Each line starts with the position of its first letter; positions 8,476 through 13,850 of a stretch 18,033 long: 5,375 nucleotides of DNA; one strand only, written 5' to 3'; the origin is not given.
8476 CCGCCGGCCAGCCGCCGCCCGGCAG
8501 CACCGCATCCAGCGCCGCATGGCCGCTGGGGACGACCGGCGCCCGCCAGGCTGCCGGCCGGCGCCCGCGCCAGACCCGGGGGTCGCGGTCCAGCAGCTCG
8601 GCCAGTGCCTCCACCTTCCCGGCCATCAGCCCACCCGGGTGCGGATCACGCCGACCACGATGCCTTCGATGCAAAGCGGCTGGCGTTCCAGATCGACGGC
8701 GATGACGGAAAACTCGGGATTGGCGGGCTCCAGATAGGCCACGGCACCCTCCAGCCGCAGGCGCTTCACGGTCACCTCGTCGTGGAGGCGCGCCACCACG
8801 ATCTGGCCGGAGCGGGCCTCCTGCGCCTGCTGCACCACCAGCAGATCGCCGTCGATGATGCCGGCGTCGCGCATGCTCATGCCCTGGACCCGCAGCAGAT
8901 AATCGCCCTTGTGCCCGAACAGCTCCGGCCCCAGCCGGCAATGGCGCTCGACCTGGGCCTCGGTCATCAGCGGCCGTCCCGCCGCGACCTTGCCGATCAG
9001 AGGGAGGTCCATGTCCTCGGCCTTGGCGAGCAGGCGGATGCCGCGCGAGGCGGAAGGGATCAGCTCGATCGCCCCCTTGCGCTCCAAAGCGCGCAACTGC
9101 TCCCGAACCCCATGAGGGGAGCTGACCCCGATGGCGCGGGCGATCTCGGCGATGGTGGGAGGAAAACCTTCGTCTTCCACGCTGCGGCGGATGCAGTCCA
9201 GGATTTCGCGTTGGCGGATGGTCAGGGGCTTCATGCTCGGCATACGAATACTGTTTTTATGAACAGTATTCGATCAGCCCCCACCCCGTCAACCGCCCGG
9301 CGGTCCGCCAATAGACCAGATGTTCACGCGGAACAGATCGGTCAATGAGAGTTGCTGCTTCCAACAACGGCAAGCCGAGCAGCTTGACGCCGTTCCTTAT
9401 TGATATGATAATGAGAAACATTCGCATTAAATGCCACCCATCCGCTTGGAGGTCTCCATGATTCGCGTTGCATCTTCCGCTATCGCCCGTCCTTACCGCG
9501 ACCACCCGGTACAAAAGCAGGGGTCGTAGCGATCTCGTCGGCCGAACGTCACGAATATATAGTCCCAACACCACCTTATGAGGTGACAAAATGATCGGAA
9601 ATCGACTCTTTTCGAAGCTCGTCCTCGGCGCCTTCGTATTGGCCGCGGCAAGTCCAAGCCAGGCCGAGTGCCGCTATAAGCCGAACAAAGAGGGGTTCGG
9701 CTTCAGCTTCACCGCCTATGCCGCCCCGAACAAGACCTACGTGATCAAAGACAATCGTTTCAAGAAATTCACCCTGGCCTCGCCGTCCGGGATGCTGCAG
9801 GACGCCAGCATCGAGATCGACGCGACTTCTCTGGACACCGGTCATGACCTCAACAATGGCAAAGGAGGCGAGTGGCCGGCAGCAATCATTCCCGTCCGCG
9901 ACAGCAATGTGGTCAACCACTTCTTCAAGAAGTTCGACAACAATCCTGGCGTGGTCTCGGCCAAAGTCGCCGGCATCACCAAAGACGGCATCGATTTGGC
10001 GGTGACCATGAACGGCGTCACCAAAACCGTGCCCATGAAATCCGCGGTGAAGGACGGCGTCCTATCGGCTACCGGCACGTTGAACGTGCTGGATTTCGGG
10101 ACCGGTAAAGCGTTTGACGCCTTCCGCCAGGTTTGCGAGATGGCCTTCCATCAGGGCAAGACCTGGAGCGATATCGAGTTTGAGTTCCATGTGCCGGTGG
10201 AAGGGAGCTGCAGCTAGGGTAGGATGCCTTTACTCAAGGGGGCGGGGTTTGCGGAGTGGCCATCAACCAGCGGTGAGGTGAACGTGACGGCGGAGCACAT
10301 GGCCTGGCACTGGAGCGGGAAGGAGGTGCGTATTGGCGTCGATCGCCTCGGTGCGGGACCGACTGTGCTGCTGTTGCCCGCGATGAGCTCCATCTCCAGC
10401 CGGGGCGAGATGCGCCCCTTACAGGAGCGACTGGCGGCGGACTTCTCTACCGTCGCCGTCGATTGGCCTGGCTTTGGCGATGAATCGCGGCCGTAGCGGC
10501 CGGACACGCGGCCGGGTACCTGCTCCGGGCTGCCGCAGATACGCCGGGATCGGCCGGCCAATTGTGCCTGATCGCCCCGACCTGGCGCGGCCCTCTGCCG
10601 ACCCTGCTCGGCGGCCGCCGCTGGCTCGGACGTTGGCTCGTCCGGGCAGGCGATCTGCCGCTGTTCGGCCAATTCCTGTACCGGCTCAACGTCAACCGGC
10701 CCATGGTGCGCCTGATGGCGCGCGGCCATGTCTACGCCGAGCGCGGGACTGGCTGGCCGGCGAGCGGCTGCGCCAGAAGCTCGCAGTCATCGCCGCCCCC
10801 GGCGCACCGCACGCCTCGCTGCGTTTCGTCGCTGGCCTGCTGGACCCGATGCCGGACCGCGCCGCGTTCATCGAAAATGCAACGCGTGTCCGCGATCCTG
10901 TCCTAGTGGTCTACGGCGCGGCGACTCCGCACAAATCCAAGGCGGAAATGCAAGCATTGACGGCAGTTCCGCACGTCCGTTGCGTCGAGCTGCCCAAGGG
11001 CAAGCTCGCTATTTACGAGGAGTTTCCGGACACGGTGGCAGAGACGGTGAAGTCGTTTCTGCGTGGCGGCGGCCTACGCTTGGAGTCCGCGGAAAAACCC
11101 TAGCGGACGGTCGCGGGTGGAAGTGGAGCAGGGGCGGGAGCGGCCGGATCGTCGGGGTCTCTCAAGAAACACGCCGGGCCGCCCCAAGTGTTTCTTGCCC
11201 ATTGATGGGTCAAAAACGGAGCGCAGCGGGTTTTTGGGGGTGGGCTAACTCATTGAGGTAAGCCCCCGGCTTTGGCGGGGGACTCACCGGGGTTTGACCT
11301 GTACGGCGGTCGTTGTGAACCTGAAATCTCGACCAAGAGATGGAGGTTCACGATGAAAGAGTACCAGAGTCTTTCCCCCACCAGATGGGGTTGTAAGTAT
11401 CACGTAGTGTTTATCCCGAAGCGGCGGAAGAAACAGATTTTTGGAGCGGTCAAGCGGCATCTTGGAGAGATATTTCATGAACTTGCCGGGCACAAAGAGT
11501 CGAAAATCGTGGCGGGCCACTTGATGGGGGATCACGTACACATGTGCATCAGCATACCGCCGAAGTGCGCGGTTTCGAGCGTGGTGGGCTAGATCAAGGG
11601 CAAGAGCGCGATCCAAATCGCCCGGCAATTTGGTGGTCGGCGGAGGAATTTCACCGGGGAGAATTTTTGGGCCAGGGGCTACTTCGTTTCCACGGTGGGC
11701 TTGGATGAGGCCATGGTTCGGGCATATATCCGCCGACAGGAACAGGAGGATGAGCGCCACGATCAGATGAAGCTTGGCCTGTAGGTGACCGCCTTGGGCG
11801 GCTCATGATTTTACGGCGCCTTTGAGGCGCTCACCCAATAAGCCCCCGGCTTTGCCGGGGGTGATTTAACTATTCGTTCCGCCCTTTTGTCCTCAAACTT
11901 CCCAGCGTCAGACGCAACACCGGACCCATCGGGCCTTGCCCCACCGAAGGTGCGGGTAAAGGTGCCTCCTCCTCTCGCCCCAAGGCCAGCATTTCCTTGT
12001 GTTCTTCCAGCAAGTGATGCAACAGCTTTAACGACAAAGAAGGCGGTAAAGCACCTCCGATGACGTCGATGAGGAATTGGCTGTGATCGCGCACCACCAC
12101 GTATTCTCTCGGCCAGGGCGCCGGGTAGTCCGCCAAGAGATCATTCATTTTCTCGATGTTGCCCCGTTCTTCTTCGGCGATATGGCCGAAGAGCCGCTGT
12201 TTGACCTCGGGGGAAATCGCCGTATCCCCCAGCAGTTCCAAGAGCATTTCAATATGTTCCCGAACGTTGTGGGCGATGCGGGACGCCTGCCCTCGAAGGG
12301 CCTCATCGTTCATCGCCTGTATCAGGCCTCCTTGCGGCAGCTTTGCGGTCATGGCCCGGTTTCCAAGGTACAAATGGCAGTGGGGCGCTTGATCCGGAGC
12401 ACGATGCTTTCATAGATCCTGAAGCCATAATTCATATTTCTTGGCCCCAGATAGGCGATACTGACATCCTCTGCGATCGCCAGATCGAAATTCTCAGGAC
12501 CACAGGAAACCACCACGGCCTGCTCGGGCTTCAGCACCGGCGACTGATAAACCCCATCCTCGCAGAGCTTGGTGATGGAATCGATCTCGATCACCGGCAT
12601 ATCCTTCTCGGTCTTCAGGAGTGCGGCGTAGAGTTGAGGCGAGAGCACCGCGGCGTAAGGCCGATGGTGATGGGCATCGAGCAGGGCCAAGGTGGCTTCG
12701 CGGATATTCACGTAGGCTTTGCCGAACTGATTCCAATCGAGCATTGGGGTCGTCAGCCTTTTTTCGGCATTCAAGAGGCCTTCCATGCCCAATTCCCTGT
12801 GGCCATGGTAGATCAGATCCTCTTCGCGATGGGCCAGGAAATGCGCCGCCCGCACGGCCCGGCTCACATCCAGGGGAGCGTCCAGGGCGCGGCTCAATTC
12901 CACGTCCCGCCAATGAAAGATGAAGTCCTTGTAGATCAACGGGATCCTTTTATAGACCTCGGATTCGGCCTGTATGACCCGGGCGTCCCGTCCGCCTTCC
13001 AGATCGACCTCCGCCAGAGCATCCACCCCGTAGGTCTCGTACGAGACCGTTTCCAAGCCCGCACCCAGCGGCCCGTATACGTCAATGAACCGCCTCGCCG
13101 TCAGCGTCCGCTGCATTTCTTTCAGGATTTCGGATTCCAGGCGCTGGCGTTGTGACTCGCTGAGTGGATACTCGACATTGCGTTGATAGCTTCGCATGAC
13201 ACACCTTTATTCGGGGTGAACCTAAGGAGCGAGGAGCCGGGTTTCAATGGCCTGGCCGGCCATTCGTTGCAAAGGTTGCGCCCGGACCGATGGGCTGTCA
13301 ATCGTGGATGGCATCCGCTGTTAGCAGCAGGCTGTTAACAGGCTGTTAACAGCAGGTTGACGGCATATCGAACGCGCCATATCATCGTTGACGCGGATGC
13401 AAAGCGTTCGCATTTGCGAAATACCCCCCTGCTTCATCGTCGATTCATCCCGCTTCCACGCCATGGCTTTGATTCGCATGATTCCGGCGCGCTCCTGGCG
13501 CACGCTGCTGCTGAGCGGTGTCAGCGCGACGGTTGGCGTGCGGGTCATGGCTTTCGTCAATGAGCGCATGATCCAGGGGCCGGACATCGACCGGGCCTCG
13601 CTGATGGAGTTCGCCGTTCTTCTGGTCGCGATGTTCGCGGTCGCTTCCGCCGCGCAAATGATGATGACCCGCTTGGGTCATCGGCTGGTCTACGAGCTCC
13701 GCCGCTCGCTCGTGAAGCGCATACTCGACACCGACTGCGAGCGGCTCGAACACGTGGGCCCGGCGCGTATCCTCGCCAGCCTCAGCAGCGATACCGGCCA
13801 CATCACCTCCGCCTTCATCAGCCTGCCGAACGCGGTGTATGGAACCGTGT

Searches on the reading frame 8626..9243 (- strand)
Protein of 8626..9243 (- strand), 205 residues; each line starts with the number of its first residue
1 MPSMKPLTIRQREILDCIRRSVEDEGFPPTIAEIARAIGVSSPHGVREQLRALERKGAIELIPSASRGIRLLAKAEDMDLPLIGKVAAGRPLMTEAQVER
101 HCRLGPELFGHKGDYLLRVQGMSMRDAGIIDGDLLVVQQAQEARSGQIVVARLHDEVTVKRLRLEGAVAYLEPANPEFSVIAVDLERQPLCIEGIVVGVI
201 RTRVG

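Call 9: search_protein_families(library=pfam, proteins=[window:8626-9243:-], max_evalue=0.01)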
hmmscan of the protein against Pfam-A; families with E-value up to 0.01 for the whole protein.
window:8626-9243:- (205 aa): 4 families
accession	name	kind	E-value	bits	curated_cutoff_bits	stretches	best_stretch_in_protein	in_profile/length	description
PF00717.28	Peptidase_S24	-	1.1e-27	96.5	23.3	1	81-197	1-116/116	Peptidase S24-like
PF01726.22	LexA_DNA_bind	-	2.5e-26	91.7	23.7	1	4-68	1-65/65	LexA DNA binding domain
PF12840.13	HTH_20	-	0.0014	19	27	1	12-61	7-50/51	Helix-turn-helix domain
PF13463.12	HTH_27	-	0.0084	16.8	22.2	0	7-64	1-53/68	Winged helix DNA-binding domain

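Call 40: find_homologous_proteins(query=window:8626-9243:-, max_evalue=1e-40)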
Query window:8626-9243:- (205 aa): 7934 proteins with E <= 1e-40 among 8000 candidates; the best 120 are listed.
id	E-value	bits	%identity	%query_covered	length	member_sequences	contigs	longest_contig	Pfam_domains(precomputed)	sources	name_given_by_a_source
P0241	4.0e-113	394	93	99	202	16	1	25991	PF00717.29,PF01726.23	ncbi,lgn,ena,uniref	ncbi:transcriptional repressor LexA [Methylococcus capsulatus]|uniref:transcriptional repressor LexA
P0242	6.2e-108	377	90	99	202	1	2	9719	PF00717.29,PF01726.23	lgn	-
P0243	7.3e-107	373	89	98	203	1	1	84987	PF00717.29,PF01726.23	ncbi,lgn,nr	ncbi:MAG: transcriptional repressor LexA [Methylococcus sp.]|nr:transcriptional repressor LexA [Meth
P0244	3.3e-104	365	88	98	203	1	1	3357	PF00717.29,PF01726.23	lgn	-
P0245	2.2e-95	336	82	99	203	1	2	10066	PF00717.29,PF01726.23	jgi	jgi:repressor LexA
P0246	3.9e-95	335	81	99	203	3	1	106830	PF00717.29,PF01726.23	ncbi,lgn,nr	ncbi:MAG TPA: transcriptional repressor LexA [Methylococcus sp.]|nr:transcriptional repressor LexA [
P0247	2.2e-93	329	79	98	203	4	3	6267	PF00717.29,PF01726.23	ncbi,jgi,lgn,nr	ncbi:MAG: repressor LexA [Gammaproteobacteria bacterium]|nr:repressor LexA [Gammaproteobacteria bact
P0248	2.8e-92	326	78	98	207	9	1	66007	PF00717.29,PF01726.23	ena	-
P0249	6.5e-92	325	75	99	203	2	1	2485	PF00717.29,PF01726.23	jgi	jgi:repressor LexA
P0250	7.7e-92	324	74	99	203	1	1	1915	PF00717.29,PF01726.23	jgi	jgi:repressor LexA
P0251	1.0e-91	324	77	98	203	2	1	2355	PF00717.29,PF01726.23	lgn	-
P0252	1.6e-91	323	74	99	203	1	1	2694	PF00717.29,PF01726.23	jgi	jgi:repressor LexA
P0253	3.3e-91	322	76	99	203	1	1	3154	PF00717.29,PF01726.23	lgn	-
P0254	7.0e-91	321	76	98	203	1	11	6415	PF00717.29,PF01726.23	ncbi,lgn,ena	-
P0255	7.6e-91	321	75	99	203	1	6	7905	PF00717.29,PF01726.23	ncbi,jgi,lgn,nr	ncbi:MAG: transcriptional repressor LexA [Methylotetracoccus sp.]|jgi:repressor LexA|nr:transcriptio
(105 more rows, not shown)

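Call 41: find_encoding_contigs(protein=P0241, flank=10000, max_places=4)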
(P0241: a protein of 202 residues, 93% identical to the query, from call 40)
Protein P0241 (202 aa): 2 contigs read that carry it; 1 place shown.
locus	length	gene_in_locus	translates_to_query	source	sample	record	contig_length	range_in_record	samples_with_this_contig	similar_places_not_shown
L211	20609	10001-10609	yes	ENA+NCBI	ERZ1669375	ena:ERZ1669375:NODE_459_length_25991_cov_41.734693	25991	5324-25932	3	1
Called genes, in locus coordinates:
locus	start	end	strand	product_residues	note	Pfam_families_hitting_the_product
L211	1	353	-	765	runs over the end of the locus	PF07715:Plug, PF00593:TonB_dep_Rec_b-barrel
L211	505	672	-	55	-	-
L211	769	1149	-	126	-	-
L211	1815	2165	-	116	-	PF28289:BV97_02767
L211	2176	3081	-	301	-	PF01297:ZnuA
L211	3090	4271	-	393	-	PF12704:MacB_PCD (weak)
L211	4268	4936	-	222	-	PF00005:ABC_tran, PF13481:AAA_25 (faint), PF13304:AAA_21 (faint)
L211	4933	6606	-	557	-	-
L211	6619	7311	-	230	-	-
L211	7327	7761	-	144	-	PF04234:CopC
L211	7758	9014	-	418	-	PF13088:BNR_2, PF15892:BNR_4 (faint)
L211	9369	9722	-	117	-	-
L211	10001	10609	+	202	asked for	PF01726:LexA_DNA_bind, PF00717:Peptidase_S24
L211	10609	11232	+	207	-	-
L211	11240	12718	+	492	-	PF00817:IMS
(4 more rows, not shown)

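Call 45: find_encoding_contigs(protein=P0243, flank=10000, max_places=2)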
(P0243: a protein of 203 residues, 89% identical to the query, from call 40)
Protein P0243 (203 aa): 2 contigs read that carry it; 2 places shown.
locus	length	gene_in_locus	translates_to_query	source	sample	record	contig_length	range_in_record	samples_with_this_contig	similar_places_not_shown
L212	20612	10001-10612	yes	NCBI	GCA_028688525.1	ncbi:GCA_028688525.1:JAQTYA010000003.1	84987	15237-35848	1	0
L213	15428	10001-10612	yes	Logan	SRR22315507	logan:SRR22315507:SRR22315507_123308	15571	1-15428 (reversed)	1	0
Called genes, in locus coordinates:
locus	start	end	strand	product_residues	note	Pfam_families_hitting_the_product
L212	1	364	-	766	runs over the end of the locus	PF07715:Plug, PF00593:TonB_dep_Rec_b-barrel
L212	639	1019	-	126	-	-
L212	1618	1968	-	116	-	PF28289:BV97_02767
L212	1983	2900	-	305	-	PF01297:ZnuA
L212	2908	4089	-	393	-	PF12704:MacB_PCD (weak)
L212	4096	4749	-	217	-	PF00005:ABC_tran, PF13304:AAA_21 (faint)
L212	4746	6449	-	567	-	-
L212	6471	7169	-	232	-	-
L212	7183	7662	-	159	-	PF04234:CopC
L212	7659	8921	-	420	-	PF13088:BNR_2 (weak), PF02012:BNR (faint)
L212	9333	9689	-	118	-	-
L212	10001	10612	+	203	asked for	PF01726:LexA_DNA_bind, PF00717:Peptidase_S24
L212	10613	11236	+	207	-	-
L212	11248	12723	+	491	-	PF00817:IMS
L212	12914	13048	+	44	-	-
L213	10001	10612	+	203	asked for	PF01726:LexA_DNA_bind, PF00717:Peptidase_S24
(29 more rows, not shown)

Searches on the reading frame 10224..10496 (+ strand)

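Call 36: search_protein_families(library=pfam, proteins=[window:10224-10496:+], max_evalue=0.01)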
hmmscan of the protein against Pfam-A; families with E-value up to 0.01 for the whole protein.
window:10224-10496:+ (90 aa): 1 family
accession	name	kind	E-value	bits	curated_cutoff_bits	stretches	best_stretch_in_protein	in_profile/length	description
PF12697.13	Abhydrolase_6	-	0.0047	18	26.3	1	49-89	2-43/217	Alpha/beta hydrolase family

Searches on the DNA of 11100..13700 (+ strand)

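Call 44: search_dna_similar(query=window:13190-13360:+, collection=plasmids, mode=distant, max_evalue=0.01, max_rows=10)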
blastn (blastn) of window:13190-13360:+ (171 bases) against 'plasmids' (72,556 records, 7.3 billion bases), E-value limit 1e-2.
No match.

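Call 50: search_rna_families(source=window, start=13000, end=13700, threshold=evalue, max_evalue=1)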
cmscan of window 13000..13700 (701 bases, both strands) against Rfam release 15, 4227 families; matches with E-value up to 1: 2.
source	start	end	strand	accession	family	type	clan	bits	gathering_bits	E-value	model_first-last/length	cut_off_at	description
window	13486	13588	+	RF04012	MIR7532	Gene; miRNA;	-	23.7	100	0.14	1-106/106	no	MIR7532 microRNA precursor family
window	13488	13568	-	RF04247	bZIP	Gene; sRNA;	-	19.2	41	0.98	1-72/72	no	bZIP non canonical Hac1/Xbp1 intron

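Call 51: search_dna_similar(query=window:11100-13360:+, collection=phages, mode=distant, max_evalue=0.001, max_rows=10)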
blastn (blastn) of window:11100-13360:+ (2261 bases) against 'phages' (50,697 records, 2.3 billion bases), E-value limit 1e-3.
No match.

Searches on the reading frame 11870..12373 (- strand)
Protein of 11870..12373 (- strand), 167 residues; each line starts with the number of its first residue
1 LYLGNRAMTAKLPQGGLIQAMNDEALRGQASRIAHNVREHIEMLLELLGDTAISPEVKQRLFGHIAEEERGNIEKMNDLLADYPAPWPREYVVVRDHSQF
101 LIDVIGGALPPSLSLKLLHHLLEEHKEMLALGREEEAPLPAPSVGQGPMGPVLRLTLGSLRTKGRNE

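Call 9: search_protein_families(library=pfam, proteins=[window:11870-12373:-], max_evalue=0.01)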
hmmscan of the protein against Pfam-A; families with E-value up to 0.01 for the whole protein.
window:11870-12373:- (167 aa): 0 families

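Call 58: search_protein_families(library=ncbifam, proteins=[window:11870-12352:-], max_evalue=1)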
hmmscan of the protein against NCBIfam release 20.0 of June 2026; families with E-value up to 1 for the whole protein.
window:11870-12352:- (160 aa): 1 family
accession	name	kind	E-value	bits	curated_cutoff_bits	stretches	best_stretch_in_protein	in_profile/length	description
NF058679.1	EncB_fam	subfamily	0.73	9.9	90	0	11-41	43-73/117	encapsulin nanocompartment ferritin-likeEncB family encapsulin nanocompartment ferritin-like cargo protein cargo protein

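Call 59: search_solved_structures(query=window:11870-12352:-, max_evalue=1)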
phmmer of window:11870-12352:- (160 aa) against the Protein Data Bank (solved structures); distinct sequences matched with E-value up to 1: 1.
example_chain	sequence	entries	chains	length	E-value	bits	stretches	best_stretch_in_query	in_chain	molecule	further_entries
8v3b_a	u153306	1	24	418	0.23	15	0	37-121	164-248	O43_129_+4 component B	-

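Call 68: predict_structure(protein=window:11870-12352:-)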
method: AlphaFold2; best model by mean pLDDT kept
length: 160 residues; sequences in the alignment: 1
mean_pLDDT: 63.2   pTM: 0.51
mean pLDDT of the five models: 63.2, 48.9, 47.1, 41.9, 40.3
residues with pLDDT >= 90: 0; 70-90: 73; 50-70: 45; < 50: 42
segments of 3 or more residues with pLDDT < 50: 1-6, 125-160
pLDDT, mean of each block of 10 residues (from residue 1): 46 65 77 81 80 83 84 69 71 76 63 67 47 35 35 34
secondary structure, 60 per line:
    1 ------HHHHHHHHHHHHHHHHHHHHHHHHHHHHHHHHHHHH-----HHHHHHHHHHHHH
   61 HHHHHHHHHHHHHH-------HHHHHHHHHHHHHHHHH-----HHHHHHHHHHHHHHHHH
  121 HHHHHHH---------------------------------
elements in order: H7-42 H48-74 H82-98 H104-127

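Call 70: fold_search(model_id=the predicted structure, library=pdb)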
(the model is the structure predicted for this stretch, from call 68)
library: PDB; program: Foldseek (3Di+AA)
matches with E <= 10: 475; with E <= 0.001: 0
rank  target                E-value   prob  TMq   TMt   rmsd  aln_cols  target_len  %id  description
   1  5aqf_D                1.6e-01  0.97  0.40  0.55   9.5       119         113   13  Fragment-based screening of HSP70 sheds light on the functional role of ATP-binding site residues (released 2016-10-05)
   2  5aqk_B                2.0e-01  0.97  0.41  0.58   9.2       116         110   13  Fragment-based screening of HSP70 sheds light on the functional role of ATP-binding site residues (released 2016-10-05)
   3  5aqs_D                2.0e-01  0.96  0.40  0.56   9.2       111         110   12  Fragment-based screening of HSP70 sheds light on the functional role of ATP-binding site residues (released 2016-10-05)
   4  5aqg_D                2.2e-01  0.95  0.41  0.56   9.4       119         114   13  Fragment-based screening of HSP70 sheds light on the functional role of ATP-binding site residues (released 2016-10-05)
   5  5aqi_B                2.6e-01  0.93  0.40  0.55   9.2       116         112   12  Fragment-based screening of HSP70 sheds light on the functional role of ATP-binding site residues (released 2016-10-05)
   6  1s94_B                2.6e-01  0.33  0.22  0.28  14.2       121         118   10  Crystal structure of the Habc domain of neuronal syntaxin from the squid Loligo pealei (released 2004-05-11)
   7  5aqt_B                2.8e-01  0.96  0.42  0.57   9.4       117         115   12  Fragment-based screening of HSP70 sheds light on the functional role of ATP-binding site residues (released 2016-10-05)
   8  1hx1_B                2.8e-01  0.92  0.39  0.54   9.4       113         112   12  CRYSTAL STRUCTURE OF A BAG DOMAIN IN COMPLEX WITH THE HSC70 ATPASE DOMAIN (released 2001-03-07)
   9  2lfd_MODEL_1_A        3.6e-01  0.84  0.39  0.50   5.1       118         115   14  Solution NMR structure of Diiron protein in presence of 2 eq Zn2+, Northeast Structural Genomics Consortium Ta (released 2011-08-24)
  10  5aqf_B                3.8e-01  0.89  0.39  0.53   9.3       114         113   13  Fragment-based screening of HSP70 sheds light on the functional role of ATP-binding site residues (released 2016-10-05)
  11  8dt0_B                4.0e-01  0.82  0.38  0.43   6.5       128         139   16  Scaffolding protein functional sites using deep learning (released 2022-08-10)
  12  1i6z_MODEL_1_A        4.0e-01  0.69  0.33  0.38  12.0       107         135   15  BAG DOMAIN OF BAG1 COCHAPERONE (released 2001-09-06)
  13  5aqp_D                4.5e-01  0.87  0.40  0.56   9.2       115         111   12  Fragment-based screening of HSP70 sheds light on the functional role of ATP-binding site residues (released 2016-10-05)
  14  3fzf_B                4.8e-01  0.89  0.41  0.57   9.1       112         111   12  Crystal Structure of Hsc70/Bag1 in complex with ATP (released 2009-03-17)
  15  5aqi_D                4.8e-01  0.84  0.40  0.55   9.4       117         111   13  Fragment-based screening of HSP70 sheds light on the functional role of ATP-binding site residues (released 2016-10-05)
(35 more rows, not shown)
